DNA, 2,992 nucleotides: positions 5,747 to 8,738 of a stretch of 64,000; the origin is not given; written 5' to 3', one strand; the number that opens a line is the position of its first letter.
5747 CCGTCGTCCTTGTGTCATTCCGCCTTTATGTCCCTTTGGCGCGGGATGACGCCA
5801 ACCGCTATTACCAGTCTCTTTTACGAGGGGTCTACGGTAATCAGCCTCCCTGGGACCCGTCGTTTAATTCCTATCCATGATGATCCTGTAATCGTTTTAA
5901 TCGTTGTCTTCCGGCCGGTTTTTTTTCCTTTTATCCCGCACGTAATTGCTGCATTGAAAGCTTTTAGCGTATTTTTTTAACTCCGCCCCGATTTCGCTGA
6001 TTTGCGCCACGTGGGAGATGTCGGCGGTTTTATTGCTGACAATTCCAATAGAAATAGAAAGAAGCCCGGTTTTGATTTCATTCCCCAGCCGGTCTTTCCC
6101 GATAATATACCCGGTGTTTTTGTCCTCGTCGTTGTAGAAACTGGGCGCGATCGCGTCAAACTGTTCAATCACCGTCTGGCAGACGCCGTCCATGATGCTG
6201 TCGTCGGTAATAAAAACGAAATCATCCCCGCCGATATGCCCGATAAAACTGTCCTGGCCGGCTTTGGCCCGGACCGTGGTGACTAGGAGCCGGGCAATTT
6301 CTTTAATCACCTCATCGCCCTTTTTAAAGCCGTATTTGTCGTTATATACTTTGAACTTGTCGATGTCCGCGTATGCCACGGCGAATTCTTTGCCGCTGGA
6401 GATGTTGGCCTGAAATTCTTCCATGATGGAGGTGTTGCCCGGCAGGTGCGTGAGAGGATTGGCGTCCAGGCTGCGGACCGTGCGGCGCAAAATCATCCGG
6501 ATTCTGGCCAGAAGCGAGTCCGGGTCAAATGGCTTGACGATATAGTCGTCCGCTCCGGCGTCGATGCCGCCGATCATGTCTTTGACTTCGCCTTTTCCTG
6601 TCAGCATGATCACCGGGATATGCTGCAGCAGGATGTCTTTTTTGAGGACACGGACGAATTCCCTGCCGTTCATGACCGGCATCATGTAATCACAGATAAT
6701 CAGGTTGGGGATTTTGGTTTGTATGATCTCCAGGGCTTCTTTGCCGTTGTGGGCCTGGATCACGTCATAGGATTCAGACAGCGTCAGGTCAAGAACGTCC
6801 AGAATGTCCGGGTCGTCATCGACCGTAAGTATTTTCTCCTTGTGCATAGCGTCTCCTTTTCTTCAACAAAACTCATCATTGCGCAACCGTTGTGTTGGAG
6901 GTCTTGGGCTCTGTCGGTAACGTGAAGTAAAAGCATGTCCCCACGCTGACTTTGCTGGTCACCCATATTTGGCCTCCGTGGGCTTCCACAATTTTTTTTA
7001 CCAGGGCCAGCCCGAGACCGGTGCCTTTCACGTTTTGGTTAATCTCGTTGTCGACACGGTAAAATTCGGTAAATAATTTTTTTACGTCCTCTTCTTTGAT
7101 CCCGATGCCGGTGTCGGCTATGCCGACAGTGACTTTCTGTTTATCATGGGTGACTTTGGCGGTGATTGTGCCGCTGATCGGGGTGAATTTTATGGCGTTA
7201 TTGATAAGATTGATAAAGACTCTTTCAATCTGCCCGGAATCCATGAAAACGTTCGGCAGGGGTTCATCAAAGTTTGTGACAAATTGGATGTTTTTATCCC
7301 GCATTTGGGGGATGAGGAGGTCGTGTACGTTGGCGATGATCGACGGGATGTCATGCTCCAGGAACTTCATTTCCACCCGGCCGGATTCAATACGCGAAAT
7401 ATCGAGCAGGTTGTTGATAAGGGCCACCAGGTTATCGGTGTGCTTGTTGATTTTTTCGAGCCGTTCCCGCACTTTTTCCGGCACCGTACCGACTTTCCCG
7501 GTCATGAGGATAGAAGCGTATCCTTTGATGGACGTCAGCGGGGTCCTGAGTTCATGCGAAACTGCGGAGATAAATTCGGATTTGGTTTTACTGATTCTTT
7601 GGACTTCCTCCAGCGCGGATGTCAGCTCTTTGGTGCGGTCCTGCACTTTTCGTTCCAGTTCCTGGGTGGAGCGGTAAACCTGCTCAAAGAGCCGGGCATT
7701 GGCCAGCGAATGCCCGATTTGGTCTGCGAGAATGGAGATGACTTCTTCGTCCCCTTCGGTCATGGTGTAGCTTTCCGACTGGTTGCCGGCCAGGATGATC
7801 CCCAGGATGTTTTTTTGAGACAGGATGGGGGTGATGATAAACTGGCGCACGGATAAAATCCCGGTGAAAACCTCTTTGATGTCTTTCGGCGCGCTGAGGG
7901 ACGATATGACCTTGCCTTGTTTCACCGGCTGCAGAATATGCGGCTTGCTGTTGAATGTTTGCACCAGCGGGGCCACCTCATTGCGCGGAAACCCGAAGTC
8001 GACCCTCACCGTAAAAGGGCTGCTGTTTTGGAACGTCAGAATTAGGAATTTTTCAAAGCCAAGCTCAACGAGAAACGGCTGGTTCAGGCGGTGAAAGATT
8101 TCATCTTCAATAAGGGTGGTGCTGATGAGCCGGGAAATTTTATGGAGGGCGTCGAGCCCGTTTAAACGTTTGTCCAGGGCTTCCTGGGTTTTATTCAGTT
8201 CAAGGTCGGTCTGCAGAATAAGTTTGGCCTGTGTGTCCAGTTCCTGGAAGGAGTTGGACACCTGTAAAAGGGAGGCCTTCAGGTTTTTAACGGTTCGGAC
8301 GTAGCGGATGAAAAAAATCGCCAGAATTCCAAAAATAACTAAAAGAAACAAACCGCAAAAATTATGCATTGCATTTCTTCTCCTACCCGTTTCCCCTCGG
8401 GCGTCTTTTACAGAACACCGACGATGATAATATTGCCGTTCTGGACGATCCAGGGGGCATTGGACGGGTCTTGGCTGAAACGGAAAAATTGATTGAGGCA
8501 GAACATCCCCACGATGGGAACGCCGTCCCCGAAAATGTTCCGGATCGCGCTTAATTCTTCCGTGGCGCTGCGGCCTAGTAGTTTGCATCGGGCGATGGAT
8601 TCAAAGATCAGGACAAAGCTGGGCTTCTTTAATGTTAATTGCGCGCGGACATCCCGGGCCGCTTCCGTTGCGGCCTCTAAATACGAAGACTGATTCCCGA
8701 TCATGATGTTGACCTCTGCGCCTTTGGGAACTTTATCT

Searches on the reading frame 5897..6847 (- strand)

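Call 78: search_protein_families(library=pfam, proteins=[window:5897-6847:-], max_evalue=0.0001)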
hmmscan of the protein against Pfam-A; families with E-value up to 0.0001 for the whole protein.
window:5897-6847:- (316 aa): 2 families
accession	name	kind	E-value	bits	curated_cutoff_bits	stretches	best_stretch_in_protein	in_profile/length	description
PF00072.30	Response_reg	-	2.2e-27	95.8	30.2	1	6-117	1-111/111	Response regulator receiver domain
PF00990.26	GGDEF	-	1.3e-15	58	23.8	1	131-220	5-94/161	Diguanylate cyclase, GGDEF domain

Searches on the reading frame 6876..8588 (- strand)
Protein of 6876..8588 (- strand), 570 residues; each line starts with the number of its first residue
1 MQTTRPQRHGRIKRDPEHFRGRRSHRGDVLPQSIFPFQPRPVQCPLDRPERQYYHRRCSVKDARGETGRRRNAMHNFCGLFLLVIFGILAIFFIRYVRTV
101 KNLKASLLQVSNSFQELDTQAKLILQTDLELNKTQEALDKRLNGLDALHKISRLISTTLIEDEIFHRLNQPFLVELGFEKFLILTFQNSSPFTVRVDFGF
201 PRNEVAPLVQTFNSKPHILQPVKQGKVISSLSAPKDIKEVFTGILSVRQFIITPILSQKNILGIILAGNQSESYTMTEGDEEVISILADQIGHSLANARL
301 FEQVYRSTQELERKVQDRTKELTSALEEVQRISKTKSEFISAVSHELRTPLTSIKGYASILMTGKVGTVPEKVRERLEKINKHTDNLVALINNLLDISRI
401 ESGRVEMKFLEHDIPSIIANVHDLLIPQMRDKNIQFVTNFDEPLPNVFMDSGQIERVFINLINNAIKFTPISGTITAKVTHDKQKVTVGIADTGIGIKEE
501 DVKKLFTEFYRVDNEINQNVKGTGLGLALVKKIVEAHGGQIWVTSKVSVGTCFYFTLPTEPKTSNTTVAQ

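Call 78: search_protein_families(library=pfam, proteins=[window:6876-8588:-], max_evalue=0.0001)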
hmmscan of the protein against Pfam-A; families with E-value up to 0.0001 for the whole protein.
window:6876-8588:- (570 aa): 2 families
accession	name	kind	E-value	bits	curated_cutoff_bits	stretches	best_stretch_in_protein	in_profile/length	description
PF02518.31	HATPase_c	-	9.8e-30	103.7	26.4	1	450-560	2-110/111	Histidine kinase-, DNA gyrase B-, and HSP90-like ATPase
PF00512.31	HisKA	-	4.9e-21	75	26.9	1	336-403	2-66/66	His Kinase A (phospho-acceptor) domain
